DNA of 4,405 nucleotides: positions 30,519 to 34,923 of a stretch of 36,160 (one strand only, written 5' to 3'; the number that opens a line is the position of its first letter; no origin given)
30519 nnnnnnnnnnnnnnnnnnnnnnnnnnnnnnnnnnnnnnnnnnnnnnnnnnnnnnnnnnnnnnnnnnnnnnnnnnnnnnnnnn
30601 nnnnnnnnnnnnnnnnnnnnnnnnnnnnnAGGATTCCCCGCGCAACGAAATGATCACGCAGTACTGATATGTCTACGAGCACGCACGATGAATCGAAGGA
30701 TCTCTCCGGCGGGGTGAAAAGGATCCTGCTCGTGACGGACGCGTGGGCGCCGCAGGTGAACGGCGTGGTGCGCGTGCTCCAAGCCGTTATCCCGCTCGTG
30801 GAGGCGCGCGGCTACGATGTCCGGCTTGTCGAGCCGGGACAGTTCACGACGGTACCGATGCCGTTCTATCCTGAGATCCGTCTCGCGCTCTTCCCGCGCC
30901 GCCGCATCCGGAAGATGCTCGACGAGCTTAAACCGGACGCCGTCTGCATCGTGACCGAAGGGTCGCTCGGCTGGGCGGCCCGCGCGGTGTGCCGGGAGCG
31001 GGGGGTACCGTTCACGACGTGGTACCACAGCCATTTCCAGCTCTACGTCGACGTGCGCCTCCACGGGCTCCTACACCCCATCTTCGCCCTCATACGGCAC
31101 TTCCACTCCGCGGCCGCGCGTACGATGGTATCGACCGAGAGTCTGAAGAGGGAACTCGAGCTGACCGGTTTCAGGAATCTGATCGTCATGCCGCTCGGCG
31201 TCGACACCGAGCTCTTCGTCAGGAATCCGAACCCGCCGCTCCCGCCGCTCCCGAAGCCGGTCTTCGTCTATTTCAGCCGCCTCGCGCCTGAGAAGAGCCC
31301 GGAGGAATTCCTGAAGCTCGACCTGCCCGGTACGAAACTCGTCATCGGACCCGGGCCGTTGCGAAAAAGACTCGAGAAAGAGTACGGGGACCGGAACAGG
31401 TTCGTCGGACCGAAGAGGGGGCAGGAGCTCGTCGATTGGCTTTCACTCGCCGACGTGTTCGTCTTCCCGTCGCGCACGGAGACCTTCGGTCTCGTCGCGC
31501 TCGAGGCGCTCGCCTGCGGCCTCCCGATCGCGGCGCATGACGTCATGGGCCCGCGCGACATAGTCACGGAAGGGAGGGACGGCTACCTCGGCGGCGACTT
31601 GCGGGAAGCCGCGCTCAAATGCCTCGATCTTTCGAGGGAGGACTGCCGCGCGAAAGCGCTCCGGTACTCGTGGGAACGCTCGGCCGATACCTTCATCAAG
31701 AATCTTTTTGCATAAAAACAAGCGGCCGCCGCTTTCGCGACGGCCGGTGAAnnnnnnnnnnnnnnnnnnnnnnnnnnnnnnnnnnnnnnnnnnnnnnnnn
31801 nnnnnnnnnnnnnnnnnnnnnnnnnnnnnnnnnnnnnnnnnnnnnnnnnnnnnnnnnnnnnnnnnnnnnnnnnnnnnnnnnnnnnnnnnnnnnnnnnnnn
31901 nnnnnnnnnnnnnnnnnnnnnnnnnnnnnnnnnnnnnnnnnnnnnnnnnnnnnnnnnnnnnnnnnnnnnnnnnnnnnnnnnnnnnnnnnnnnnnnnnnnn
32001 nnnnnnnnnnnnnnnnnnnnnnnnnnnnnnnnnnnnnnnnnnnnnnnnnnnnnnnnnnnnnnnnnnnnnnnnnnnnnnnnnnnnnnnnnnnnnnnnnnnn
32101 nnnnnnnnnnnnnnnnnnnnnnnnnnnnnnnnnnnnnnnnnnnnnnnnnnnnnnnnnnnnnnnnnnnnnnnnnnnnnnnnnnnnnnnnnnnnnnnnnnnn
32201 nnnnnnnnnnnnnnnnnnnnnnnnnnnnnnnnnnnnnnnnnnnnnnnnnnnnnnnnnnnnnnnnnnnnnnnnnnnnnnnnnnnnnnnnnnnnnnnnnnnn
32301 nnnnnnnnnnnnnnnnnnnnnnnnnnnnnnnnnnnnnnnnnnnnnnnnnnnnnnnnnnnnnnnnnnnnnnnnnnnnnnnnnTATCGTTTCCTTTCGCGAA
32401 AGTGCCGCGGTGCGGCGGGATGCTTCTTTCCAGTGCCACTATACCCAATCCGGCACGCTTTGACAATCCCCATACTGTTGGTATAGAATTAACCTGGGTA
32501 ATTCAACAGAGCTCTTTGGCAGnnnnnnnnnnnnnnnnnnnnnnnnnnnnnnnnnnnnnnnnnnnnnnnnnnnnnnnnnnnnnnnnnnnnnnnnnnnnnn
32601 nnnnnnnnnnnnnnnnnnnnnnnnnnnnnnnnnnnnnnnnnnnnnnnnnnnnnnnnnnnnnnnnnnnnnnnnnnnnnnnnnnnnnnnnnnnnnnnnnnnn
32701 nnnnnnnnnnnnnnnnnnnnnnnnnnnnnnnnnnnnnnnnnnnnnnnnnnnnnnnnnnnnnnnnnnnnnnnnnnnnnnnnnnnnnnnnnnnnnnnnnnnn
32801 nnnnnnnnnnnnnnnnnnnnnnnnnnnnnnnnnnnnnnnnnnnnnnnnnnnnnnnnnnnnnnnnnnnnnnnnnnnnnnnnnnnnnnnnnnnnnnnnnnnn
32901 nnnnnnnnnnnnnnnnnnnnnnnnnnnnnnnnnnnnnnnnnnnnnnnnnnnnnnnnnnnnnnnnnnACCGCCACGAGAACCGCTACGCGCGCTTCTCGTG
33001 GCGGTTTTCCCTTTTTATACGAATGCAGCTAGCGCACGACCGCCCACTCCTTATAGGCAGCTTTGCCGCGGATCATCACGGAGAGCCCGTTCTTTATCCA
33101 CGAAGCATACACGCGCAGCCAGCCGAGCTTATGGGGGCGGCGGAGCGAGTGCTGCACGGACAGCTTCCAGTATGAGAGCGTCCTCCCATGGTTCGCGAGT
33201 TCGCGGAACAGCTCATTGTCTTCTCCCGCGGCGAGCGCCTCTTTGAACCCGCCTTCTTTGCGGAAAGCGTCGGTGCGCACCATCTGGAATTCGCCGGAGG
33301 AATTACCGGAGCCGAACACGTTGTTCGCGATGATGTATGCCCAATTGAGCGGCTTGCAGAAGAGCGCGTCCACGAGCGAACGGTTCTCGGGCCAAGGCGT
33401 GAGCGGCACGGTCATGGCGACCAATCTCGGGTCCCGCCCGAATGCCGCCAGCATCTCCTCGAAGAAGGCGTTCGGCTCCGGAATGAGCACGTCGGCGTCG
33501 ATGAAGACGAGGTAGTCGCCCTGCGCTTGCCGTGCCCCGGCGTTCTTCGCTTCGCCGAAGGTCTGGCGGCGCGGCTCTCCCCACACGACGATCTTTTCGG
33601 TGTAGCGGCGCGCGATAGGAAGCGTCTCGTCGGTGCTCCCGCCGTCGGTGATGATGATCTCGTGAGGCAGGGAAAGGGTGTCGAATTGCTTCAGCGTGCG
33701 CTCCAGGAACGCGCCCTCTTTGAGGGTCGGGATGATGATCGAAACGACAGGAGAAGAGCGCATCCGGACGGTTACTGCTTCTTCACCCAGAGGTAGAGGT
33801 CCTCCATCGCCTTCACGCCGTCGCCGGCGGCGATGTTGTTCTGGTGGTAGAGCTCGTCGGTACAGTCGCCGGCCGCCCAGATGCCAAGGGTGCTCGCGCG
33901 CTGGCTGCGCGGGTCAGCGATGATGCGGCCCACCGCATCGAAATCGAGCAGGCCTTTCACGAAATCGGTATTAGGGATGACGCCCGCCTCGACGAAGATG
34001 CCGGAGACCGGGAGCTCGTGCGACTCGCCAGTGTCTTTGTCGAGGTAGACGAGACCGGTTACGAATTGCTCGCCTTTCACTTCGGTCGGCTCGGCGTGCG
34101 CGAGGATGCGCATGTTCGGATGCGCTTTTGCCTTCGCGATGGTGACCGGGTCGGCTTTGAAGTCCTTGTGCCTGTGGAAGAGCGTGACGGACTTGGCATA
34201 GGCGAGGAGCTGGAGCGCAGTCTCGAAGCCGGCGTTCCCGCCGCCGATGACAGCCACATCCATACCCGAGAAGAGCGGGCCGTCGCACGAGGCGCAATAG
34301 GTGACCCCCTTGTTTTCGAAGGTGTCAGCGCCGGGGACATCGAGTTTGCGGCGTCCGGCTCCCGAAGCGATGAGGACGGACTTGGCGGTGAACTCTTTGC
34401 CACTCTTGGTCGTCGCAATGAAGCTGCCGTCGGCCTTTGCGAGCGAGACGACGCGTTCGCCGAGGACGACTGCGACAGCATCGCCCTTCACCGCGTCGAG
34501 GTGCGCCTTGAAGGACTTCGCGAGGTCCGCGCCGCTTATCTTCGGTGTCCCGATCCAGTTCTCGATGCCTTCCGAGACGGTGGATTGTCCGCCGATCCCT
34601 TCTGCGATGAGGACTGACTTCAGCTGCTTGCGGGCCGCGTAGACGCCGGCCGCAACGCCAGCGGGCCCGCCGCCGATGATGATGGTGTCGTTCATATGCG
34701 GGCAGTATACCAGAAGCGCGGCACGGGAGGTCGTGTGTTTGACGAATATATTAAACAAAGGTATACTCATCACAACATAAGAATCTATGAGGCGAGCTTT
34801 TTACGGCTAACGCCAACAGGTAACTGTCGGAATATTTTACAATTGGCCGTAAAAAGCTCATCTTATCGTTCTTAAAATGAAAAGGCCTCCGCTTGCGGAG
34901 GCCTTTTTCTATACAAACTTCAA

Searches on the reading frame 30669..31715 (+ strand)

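Call 46: search_protein_families(library=pfam, proteins=[window:30669-31715:+], max_evalue=0.0001)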
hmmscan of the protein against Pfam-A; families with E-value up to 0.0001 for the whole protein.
window:30669-31715:+ (348 aa): 5 families
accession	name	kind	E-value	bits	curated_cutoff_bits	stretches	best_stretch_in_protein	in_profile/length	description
PF13692.12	Glyco_trans_1_4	-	2.9e-21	76.7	27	1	224-321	37-139/142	Glycosyl transferases group 1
PF00534.26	Glycos_transf_1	-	2.5e-20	73.1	26.4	1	192-308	11-140/172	Glycosyl transferases group 1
PF13439.12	Glyco_transf_4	-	1.4e-19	71.2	28.5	1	30-181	1-169/170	Glycosyltransferase Family 4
PF20706.3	GT4-conflict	-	7.6e-09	35.5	26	1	251-299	272-320/385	Family 4 Glycosyltransferase in conflict systems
PF13579.12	Glyco_trans_4_4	-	1.1e-06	29.5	29.7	1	39-176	9-157/158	Glycosyl transferase 4-like domain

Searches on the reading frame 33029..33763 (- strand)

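Call 47: search_protein_families(library=pfam, proteins=[window:33029-33763:-], max_evalue=0.0001)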
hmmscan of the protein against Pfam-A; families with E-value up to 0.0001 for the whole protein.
window:33029-33763:- (244 aa): 4 families
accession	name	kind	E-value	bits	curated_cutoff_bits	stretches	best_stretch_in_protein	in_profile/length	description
PF00535.33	Glycos_transf_2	-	4.1e-22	79.3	23.3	1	8-126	1-122/168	Glycosyl transferase family 2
PF13641.12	Glyco_tranf_2_3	-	2e-12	48.1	27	1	6-199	2-204/230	Glycosyltransferase like family 2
PF10111.15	Glyco_tranf_2_2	-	1.5e-09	38.2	27.3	1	16-96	10-96/276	Glycosyltransferase like family 2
PF13506.12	Glyco_transf_21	-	6.4e-05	22.9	21.7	1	76-208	25-157/174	Glycosyl transferase family 21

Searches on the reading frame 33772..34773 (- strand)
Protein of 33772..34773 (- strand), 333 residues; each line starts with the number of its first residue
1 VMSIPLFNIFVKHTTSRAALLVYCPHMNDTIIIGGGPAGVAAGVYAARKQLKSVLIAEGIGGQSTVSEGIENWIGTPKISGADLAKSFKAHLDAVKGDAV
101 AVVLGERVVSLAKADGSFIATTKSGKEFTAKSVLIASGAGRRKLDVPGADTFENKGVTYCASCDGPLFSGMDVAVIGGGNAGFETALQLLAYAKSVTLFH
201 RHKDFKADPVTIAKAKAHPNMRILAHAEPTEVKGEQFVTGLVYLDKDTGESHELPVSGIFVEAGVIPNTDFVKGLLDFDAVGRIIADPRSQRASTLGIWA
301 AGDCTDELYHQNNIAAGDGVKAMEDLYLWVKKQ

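Call 47: search_protein_families(library=pfam, proteins=[window:33772-34773:-], max_evalue=0.0001)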
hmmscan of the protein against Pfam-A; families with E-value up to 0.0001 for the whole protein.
window:33772-34773:- (333 aa): 10 families
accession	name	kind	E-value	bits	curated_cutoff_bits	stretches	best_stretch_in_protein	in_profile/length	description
PF07992.20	Pyr_redox_2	-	1.6e-41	143.1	26.1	1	29-315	2-287/291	Pyridine nucleotide-disulphide oxidoreductase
PF13738.12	Pyr_redox_3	-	5.5e-23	82.1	30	1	96-302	92-305/305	Pyridine nucleotide-disulphide oxidoreductase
PF03486.20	HI0933_like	-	7.8e-10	39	50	0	172-204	2-34/244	HI0933-like protein Rossmann domain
PF01266.30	DAO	-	5.6e-09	36.4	27.9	0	172-205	1-34/353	FAD dependent oxidoreductase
PF00070.33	Pyr_redox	-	1.2e-08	35.7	22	1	173-236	2-70/82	Pyridine nucleotide-disulphide oxidoreductase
PF01134.28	GIDA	-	4.3e-08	33.1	22.1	0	172-206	1-29/391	Glucose inhibited division protein A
PF00890.30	FAD_binding_2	-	6.3e-08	32.7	20.4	1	29-91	1-67/414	FAD binding domain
PF12831.13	FAD_oxidored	-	1.9e-07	31.2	27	0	29-66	1-40/416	FAD dependent oxidoreductase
PF01946.23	Thi4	-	6.2e-05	22.8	26.2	0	28-58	18-49/235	Thi4 family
PF01494.25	FAD_binding_3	-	7e-05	22.6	22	0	171-209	2-40/349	FAD binding domain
